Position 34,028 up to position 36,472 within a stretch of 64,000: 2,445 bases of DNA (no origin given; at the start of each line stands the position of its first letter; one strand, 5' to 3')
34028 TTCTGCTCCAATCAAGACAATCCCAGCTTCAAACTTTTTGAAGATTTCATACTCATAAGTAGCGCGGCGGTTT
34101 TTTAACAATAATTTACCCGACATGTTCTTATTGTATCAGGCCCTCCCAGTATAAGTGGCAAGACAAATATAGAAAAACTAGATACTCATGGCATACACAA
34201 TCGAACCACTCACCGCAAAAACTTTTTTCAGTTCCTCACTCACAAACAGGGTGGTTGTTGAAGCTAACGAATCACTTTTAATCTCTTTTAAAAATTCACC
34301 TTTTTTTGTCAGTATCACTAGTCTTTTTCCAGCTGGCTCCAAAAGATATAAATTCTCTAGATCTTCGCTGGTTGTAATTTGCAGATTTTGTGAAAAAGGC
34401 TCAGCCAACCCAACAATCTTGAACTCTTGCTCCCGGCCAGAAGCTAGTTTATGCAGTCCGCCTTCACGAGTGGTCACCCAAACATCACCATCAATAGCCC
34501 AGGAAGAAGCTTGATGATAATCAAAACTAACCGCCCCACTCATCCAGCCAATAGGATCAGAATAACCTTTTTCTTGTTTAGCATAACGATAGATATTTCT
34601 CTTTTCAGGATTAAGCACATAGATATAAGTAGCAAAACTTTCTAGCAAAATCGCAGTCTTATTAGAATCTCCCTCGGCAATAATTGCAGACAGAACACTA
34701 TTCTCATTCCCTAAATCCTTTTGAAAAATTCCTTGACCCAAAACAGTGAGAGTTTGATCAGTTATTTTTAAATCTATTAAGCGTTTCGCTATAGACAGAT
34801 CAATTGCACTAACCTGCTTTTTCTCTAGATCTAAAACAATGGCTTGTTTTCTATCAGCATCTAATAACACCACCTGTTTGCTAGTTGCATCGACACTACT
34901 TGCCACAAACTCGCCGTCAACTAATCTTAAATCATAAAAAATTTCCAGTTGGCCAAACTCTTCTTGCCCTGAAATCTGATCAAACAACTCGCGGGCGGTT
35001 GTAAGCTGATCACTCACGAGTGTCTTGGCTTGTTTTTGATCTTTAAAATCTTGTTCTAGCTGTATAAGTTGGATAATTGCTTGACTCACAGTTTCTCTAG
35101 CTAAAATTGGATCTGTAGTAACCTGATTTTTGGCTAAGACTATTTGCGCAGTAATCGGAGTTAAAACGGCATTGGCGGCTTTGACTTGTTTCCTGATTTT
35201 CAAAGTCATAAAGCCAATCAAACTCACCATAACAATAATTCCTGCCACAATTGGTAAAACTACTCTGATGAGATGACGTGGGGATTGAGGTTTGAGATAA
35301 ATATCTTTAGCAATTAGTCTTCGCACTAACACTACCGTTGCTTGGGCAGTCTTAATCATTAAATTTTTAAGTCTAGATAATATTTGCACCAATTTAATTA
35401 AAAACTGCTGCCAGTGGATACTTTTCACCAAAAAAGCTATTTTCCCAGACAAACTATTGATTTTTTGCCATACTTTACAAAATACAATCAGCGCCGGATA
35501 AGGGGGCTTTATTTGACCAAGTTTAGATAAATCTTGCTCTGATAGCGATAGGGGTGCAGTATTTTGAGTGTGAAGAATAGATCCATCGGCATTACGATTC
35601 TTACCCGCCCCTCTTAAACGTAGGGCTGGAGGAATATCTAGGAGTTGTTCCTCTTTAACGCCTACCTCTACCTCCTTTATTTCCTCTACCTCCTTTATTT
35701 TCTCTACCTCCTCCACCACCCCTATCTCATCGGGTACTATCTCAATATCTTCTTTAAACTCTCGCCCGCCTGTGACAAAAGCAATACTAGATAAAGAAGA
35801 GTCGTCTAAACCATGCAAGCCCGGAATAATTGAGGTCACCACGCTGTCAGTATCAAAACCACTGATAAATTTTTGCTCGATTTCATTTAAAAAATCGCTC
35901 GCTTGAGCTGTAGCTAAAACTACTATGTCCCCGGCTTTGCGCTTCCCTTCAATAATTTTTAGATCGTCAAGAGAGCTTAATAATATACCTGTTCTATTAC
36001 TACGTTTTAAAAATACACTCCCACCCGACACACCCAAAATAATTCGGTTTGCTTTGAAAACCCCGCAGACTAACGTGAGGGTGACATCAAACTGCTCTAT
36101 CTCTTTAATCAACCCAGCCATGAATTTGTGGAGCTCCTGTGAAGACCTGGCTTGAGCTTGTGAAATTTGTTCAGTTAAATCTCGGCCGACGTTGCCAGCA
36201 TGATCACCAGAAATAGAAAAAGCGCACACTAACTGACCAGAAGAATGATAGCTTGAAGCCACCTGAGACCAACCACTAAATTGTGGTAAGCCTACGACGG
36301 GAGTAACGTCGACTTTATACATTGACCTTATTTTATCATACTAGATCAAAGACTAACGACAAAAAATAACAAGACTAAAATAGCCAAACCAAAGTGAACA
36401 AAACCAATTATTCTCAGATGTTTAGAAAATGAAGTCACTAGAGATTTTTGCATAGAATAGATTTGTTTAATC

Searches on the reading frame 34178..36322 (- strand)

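Call 3: search_protein_families(library=pfam, proteins=[window:34178-36322:-], max_evalue=1)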
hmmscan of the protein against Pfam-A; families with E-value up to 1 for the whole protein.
window:34178-36322:- (714 aa): 3 families
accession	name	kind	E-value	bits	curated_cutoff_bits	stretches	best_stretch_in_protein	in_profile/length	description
PF12791.13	RsgI_N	-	0.032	14.5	25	1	665-682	11-27/40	Anti-sigma factor N-terminus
PF12703.12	ptaRNA1_toxin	-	0.19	12.3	27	1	402-436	3-35/73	Toxin of toxin-antitoxin type 1 system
PF20087.4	DUF6479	-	0.2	12.6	25.4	1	349-380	15-46/120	Family of unknown function (DUF6479)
